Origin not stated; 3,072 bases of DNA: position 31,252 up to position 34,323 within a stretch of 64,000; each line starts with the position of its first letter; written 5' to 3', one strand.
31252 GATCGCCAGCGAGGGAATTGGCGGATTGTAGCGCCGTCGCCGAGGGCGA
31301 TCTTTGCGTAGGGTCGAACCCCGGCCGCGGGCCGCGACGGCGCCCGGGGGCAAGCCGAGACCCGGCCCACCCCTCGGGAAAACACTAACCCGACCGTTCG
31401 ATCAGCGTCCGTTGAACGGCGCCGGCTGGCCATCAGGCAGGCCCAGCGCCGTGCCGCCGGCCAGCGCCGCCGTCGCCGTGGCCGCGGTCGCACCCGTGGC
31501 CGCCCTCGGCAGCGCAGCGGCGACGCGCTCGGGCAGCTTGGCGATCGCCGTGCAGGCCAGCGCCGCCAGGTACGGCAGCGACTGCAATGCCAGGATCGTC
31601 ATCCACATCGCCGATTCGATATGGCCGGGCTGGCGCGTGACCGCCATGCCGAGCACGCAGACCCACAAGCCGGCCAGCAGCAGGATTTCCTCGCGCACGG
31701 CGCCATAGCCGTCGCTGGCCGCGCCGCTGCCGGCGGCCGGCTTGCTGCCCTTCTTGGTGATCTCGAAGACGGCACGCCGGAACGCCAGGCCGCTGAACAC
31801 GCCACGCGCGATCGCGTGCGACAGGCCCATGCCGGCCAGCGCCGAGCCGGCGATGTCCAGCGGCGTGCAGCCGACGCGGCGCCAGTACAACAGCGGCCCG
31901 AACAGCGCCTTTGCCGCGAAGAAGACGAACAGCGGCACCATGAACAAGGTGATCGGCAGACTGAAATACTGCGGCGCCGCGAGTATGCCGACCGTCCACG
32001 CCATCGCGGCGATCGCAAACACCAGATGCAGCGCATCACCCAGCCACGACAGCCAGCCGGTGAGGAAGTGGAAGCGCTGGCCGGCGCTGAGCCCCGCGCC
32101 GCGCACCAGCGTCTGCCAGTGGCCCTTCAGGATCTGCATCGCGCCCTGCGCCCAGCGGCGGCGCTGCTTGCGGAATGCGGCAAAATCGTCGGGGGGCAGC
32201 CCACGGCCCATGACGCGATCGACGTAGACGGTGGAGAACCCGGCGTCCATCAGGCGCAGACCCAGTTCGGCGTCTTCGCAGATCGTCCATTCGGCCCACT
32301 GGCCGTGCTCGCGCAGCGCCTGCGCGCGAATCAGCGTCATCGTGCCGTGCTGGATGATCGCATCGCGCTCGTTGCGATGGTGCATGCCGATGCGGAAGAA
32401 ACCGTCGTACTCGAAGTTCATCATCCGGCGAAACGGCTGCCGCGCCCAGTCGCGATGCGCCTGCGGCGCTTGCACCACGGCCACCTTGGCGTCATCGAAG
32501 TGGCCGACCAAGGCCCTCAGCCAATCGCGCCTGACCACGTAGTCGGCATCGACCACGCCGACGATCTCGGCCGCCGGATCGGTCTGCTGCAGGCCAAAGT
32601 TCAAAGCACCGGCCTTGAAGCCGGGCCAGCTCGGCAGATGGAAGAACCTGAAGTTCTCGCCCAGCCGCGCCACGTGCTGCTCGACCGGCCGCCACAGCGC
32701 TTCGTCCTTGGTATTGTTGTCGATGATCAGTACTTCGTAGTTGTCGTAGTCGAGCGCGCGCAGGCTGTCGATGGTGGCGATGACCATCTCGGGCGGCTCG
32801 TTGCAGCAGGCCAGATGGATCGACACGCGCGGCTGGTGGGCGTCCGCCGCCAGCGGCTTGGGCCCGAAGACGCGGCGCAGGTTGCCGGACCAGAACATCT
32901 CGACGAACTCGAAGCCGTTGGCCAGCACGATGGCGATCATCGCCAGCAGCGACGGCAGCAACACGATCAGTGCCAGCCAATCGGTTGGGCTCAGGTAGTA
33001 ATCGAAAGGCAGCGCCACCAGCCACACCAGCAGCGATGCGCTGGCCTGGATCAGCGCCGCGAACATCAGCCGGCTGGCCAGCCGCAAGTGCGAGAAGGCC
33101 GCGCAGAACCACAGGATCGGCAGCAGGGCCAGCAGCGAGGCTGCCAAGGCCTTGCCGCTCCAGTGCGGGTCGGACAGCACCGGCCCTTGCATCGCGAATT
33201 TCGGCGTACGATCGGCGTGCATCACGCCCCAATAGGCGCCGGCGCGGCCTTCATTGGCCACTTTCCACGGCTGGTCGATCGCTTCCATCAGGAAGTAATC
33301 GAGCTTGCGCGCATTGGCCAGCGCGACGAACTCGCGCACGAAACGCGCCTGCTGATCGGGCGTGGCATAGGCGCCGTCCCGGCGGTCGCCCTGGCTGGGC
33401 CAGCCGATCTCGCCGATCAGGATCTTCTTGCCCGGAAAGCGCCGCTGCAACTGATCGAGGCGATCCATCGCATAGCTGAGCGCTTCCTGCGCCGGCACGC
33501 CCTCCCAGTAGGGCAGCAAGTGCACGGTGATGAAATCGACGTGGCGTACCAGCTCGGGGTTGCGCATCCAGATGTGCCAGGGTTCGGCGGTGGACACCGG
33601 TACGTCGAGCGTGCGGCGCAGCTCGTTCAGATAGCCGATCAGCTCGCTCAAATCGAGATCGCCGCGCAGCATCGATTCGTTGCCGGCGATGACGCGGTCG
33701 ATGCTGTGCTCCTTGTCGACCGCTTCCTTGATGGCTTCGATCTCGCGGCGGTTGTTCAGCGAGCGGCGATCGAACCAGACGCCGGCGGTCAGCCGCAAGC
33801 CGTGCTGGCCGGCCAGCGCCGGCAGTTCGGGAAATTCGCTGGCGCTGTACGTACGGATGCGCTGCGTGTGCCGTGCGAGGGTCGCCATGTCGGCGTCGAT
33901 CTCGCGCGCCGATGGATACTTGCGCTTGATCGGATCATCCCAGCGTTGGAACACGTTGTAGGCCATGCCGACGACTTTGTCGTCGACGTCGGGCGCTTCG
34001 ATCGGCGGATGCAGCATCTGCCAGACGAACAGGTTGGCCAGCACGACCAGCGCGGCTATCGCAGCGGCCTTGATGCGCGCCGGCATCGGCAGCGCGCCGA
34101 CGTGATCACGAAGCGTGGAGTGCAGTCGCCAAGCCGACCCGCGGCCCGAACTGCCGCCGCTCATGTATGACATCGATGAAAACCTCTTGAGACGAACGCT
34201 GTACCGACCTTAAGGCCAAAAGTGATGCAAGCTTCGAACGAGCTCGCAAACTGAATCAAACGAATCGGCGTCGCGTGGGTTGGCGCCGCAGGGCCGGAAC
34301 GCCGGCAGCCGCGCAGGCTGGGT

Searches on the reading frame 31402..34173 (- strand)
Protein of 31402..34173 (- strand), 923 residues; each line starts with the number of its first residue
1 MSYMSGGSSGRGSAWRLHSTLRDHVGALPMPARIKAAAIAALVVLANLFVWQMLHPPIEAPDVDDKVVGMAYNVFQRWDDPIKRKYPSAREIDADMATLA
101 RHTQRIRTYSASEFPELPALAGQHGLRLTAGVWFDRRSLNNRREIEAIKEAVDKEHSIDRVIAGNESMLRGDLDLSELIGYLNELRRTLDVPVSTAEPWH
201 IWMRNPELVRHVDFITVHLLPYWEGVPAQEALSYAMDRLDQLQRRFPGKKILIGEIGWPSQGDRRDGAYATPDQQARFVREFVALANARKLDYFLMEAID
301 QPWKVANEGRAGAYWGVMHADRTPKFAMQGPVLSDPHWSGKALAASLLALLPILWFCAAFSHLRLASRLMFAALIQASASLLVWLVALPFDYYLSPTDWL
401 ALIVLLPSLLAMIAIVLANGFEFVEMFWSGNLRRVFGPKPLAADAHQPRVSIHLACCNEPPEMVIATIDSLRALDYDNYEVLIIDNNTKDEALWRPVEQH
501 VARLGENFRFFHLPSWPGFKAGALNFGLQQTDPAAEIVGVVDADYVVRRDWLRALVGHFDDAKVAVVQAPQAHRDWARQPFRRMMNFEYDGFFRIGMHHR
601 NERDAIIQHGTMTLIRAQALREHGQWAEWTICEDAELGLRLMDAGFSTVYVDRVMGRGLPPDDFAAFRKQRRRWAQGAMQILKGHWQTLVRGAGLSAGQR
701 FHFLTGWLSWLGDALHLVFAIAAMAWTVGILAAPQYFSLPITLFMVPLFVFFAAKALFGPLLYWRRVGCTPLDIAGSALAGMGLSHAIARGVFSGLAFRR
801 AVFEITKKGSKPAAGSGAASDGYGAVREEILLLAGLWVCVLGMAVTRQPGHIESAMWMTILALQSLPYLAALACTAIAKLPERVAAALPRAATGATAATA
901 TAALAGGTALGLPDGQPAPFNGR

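Call 62: search_protein_families(library=pfam, proteins=[window:31402-34173:-], max_evalue=0.00001)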
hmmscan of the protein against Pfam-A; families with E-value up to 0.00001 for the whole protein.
window:31402-34173:- (923 aa): 3 families
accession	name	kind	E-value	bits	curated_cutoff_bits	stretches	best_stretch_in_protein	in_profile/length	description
PF13641.12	Glyco_tranf_2_3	-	1.4e-24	87.8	27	1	448-677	1-230/230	Glycosyltransferase like family 2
PF13632.12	Glyco_trans_2_3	-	1.1e-23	84.5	27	1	538-731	2-190/198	Glycosyl transferase family group 2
PF00535.33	Glycos_transf_2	-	4.5e-22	79.2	23.3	1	451-623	1-167/168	Glycosyl transferase family 2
